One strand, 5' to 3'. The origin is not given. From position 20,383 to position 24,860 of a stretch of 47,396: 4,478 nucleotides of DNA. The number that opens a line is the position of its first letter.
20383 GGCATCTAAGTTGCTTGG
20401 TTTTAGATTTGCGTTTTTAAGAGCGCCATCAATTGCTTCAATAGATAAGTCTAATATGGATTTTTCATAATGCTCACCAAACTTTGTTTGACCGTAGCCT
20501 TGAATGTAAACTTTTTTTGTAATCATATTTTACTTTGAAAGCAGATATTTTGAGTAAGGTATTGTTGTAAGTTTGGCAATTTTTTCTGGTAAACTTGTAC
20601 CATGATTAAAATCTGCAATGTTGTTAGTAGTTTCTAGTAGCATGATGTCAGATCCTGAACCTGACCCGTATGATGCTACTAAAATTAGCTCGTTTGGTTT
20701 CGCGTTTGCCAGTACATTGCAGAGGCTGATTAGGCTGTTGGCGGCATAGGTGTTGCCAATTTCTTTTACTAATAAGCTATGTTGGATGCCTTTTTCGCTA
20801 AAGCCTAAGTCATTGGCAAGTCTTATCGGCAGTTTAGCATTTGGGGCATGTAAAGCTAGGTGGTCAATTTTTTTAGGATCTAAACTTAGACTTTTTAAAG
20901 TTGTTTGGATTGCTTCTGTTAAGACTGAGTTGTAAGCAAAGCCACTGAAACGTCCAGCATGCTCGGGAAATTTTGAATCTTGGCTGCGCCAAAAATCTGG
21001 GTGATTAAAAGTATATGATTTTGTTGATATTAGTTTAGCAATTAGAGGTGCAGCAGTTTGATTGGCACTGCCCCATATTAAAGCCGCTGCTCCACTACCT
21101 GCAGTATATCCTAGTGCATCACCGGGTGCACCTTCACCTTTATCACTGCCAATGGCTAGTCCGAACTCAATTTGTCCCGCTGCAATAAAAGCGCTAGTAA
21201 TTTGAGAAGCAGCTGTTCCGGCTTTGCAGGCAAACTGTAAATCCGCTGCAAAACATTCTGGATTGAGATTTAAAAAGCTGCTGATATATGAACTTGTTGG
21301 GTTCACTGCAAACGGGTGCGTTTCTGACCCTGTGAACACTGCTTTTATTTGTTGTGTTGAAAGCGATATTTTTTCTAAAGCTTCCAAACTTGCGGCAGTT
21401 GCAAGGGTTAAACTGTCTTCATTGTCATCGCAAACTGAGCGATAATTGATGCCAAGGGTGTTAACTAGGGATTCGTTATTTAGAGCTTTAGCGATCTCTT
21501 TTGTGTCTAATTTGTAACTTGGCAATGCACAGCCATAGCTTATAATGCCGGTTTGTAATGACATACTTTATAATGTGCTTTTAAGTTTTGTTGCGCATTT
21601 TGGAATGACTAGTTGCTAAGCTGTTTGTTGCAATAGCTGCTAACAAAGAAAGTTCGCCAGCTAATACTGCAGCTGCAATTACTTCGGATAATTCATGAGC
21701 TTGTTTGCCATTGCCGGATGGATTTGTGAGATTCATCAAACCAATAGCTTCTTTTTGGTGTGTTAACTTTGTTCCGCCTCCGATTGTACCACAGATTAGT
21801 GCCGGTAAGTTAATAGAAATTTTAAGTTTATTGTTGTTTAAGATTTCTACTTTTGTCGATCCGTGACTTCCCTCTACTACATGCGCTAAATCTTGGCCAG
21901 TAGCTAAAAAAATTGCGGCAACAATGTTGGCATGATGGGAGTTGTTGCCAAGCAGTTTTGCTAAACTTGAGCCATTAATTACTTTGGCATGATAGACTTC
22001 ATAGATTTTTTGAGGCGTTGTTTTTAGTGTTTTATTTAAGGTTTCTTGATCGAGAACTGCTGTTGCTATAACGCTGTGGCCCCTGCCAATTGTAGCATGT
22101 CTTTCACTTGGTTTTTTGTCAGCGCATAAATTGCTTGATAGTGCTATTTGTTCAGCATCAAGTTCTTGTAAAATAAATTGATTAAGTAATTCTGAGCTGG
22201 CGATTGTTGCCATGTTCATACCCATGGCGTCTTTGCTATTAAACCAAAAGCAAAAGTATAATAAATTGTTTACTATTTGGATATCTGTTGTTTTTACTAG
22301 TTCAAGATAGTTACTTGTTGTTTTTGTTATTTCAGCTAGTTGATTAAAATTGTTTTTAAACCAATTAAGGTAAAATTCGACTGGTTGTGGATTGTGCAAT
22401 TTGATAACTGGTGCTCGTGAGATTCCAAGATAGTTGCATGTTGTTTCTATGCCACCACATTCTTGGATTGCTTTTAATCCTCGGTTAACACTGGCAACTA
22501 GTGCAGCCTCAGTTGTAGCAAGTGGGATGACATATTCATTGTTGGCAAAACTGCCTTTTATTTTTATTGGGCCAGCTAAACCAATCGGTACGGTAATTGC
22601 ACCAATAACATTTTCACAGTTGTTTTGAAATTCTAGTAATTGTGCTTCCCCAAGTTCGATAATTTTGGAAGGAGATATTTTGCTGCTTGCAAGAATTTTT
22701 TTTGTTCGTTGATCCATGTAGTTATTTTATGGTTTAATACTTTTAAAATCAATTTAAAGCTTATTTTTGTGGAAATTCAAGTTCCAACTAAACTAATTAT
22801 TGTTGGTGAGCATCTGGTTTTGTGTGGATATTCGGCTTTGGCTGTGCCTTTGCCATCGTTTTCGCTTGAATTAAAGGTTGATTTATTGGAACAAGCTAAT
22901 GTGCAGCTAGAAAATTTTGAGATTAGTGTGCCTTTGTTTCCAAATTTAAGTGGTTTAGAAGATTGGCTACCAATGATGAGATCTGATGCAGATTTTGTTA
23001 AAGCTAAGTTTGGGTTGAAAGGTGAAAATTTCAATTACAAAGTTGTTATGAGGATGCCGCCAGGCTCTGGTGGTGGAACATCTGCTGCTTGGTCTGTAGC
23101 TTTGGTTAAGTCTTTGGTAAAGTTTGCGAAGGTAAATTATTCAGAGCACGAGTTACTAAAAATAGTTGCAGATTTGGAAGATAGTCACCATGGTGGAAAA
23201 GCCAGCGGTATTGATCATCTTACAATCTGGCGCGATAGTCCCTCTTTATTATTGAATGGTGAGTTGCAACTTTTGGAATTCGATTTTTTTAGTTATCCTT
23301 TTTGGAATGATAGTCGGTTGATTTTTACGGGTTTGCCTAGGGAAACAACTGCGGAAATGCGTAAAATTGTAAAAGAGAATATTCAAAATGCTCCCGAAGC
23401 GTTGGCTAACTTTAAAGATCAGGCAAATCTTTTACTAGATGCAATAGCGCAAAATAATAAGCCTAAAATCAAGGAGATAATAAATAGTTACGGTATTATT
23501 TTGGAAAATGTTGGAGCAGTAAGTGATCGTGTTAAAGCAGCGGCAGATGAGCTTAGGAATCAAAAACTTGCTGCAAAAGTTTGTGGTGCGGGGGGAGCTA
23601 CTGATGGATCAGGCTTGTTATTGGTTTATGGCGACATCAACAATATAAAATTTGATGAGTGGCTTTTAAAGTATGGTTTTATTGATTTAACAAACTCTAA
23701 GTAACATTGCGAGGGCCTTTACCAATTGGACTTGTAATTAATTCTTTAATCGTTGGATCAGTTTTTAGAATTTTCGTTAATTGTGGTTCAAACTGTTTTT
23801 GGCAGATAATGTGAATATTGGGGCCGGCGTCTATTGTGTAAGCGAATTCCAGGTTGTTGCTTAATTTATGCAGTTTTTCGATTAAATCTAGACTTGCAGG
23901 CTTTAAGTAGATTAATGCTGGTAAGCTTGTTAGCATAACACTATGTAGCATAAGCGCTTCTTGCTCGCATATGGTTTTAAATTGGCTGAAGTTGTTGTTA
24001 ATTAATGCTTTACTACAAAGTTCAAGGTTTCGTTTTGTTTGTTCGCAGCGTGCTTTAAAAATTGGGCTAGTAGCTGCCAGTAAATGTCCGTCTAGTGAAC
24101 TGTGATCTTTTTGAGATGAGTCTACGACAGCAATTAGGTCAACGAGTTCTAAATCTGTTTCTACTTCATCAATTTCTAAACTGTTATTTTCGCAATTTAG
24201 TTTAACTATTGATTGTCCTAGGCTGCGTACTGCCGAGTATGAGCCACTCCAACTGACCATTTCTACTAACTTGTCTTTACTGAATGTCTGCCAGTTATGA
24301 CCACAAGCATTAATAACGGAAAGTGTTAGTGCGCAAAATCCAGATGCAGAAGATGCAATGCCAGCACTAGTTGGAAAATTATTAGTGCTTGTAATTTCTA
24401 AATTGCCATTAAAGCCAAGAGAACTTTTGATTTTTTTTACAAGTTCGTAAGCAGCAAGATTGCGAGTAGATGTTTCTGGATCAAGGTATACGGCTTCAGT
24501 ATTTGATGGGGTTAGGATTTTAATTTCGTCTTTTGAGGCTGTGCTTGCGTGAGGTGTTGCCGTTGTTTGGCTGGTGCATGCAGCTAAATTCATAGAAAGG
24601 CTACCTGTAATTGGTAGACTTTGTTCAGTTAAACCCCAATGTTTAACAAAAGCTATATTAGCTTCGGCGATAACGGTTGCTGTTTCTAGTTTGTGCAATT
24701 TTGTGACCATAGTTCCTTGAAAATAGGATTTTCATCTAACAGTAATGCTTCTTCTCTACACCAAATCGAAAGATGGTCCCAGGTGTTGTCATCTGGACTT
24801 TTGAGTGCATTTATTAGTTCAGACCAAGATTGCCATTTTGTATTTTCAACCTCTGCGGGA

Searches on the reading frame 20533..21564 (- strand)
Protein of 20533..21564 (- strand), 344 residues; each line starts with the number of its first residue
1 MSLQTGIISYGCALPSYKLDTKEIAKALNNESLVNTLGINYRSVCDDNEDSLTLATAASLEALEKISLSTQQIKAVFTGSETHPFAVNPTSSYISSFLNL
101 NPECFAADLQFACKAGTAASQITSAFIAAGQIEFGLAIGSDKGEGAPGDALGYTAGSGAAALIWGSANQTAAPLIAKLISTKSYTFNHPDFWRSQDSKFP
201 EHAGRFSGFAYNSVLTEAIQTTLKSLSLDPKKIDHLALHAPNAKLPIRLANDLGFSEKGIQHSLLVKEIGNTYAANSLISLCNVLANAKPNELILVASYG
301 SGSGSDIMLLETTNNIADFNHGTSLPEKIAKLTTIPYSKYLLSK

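Call 95: search_protein_families(library=pfam, proteins=[window:20533-21564:-], max_evalue=0.0001)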
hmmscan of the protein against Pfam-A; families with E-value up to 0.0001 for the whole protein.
window:20533-21564:- (344 aa): 1 family
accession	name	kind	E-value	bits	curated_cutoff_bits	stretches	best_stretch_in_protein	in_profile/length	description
PF08541.16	ACP_syn_III_C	-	1.7e-08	35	26.6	1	225-310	3-88/90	3-Oxoacyl-[acyl-carrier-protein (ACP)] synthase III C terminal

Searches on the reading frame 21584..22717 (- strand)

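Call 95: search_protein_families(library=pfam, proteins=[window:21584-22717:-], max_evalue=0.0001)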
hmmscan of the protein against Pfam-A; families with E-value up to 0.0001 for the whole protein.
window:21584-22717:- (378 aa): 1 family
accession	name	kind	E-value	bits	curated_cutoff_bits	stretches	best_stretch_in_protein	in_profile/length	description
PF00368.23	HMG-CoA_red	-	2.4e-101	339.8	27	1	3-374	4-366/368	Hydroxymethylglutaryl-coenzyme A reductase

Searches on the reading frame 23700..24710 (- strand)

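Call 95: search_protein_families(library=pfam, proteins=[window:23700-24710:-], max_evalue=0.0001)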
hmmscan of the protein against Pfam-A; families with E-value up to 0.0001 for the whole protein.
window:23700-24710:- (337 aa): 3 families
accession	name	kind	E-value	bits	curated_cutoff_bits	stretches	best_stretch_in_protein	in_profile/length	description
PF22700.2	MVD-like_N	-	1.1e-24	87.3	27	1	15-175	1-150/157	Diphosphomevalonate decarboxylase-like N-terminal domain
PF18376.6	MDD_C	-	7.9e-21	75.2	23.2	1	192-317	2-132/186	Mevalonate 5-diphosphate decarboxylase C-terminal domain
PF00288.32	GHMP_kinases_N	-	5.1e-06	27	22.3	1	88-156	4-67/87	GHMP kinases N terminal domain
